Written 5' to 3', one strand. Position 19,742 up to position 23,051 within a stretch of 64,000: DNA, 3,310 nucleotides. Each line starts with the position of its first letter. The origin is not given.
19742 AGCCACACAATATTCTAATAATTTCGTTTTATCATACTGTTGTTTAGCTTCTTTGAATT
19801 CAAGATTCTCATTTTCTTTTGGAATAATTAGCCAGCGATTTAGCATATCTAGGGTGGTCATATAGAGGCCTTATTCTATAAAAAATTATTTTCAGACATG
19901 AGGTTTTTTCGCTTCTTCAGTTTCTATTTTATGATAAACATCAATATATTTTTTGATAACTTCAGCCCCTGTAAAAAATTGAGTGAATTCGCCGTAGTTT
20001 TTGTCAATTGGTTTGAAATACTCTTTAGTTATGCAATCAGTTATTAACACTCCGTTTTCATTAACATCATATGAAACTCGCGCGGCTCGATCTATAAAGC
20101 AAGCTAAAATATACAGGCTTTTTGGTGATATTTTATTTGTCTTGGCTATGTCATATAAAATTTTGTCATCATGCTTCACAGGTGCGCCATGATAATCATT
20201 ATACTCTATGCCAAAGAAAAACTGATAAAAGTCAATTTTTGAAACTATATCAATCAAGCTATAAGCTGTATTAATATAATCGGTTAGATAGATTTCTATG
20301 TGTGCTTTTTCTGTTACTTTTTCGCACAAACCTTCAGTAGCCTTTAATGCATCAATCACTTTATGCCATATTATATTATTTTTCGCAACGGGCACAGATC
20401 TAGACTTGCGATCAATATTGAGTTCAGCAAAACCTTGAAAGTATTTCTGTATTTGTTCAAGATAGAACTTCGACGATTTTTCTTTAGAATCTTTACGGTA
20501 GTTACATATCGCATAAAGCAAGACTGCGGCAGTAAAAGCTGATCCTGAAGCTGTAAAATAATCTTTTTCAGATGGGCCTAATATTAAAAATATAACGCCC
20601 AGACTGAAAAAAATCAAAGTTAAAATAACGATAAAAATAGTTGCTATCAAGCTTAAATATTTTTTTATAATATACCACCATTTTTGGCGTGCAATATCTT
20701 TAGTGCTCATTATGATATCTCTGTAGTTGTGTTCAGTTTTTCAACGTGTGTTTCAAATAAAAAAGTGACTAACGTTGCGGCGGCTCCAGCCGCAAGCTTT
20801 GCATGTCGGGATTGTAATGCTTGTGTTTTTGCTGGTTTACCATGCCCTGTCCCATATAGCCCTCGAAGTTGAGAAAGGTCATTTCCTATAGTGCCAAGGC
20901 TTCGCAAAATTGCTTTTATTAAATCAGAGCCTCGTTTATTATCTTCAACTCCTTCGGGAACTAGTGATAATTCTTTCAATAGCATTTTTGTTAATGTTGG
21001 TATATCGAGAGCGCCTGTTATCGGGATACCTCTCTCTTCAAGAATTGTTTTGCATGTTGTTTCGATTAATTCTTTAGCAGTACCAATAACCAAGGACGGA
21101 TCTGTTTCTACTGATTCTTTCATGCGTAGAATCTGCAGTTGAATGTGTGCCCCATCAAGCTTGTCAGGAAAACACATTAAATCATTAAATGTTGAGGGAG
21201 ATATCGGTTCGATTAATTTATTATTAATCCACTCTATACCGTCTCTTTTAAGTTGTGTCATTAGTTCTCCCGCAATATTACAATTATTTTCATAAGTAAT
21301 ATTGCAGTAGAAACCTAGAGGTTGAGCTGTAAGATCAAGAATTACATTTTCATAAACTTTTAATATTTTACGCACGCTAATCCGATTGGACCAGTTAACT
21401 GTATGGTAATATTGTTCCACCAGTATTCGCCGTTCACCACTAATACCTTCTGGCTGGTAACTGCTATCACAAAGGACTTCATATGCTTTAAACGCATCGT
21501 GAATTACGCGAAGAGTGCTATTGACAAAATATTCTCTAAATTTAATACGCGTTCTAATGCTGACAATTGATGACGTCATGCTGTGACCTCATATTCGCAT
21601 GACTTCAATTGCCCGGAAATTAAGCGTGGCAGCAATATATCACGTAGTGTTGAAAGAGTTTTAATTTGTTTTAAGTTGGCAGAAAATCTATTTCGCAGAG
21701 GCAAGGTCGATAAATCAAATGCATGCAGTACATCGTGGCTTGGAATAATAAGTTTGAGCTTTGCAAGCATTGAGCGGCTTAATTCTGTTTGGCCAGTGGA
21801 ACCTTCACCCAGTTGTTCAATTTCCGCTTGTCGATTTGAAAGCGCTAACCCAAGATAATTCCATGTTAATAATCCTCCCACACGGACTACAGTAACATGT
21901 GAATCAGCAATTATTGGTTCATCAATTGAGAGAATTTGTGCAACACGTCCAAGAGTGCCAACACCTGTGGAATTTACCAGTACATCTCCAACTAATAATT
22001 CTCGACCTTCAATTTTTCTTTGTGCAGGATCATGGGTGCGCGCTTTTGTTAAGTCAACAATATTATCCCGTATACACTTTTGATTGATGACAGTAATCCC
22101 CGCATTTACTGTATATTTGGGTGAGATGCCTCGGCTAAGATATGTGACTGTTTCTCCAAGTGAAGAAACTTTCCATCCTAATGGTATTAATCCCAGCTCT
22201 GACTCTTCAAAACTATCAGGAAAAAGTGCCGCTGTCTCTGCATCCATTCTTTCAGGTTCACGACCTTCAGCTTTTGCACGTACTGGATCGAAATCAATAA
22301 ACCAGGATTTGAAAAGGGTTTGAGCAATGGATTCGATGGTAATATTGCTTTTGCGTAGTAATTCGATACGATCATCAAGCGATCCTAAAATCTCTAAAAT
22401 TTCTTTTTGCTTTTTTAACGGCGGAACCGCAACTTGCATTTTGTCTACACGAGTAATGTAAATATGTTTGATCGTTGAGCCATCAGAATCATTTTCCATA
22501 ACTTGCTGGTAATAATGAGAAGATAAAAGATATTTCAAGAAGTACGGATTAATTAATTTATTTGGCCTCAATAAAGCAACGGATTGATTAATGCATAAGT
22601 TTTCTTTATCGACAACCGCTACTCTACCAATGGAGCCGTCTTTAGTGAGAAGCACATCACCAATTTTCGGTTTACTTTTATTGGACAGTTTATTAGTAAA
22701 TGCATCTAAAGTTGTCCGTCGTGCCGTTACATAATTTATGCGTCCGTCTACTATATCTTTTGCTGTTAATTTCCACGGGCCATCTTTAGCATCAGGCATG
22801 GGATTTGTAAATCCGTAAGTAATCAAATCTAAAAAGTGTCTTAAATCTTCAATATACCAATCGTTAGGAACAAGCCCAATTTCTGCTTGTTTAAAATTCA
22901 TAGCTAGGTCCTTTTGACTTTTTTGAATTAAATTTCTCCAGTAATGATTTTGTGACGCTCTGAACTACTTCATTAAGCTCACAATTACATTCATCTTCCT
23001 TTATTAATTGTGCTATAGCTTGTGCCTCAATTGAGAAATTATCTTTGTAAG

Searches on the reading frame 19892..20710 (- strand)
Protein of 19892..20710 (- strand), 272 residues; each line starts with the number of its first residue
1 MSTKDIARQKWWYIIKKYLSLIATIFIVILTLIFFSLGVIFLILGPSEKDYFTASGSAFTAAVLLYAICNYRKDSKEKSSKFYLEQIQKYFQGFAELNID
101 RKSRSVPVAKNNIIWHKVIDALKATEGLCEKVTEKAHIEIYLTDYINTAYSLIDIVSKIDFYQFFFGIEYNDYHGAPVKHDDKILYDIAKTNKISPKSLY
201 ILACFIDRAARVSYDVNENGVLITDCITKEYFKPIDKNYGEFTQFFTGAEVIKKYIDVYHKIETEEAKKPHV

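Call 32: search_protein_families(library=pfam, proteins=[window:19892-20710:-], max_evalue=0.1)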
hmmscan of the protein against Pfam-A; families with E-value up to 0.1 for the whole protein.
window:19892-20710:- (272 aa): 4 families
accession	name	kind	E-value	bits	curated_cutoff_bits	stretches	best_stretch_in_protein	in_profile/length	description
PF10854.13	DUF2649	-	0.019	15.7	25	1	11-45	30-64/67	Protein of unknown function (DUF2649)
PF16962.11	ABC_export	-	0.026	13.5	29.7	1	8-91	9-103/531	Putative ABC exporter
PF25452.1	TM225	-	0.037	14.5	27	1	17-90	61-139/165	TM225-like domain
PF00957.27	Synaptobrevin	-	0.057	13.7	26.4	0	3-36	54-87/89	Synaptobrevin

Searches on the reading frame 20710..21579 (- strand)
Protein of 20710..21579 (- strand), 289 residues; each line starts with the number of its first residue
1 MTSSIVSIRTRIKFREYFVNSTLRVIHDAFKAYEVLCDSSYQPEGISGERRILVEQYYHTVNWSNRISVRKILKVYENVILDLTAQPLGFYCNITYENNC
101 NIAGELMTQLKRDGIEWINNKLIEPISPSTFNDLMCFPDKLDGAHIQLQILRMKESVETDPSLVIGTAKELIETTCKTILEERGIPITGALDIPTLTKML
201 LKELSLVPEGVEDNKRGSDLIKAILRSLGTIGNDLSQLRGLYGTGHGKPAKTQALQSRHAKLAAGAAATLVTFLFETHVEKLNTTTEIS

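Call 32: search_protein_families(library=pfam, proteins=[window:20710-21579:-], max_evalue=0.1)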
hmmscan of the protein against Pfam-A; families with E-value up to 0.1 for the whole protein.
window:20710-21579:- (289 aa): 1 family
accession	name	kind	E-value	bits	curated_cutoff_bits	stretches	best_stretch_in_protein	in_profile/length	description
PF14355.11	Abi_C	-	1.2e-21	77.1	24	1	194-276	1-83/83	Abortive infection C-terminus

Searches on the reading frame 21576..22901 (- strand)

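Call 30: search_protein_families(library=pfam, proteins=[window:21576-22901:-], max_evalue=0.001)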
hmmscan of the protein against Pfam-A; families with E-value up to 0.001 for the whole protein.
window:21576-22901:- (441 aa): 1 family
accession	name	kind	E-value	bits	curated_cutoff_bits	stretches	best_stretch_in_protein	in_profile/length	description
PF01420.25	Methylase_S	-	2.5e-27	96.6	22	2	39-190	16-167/168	Type I restriction modification DNA specificity domain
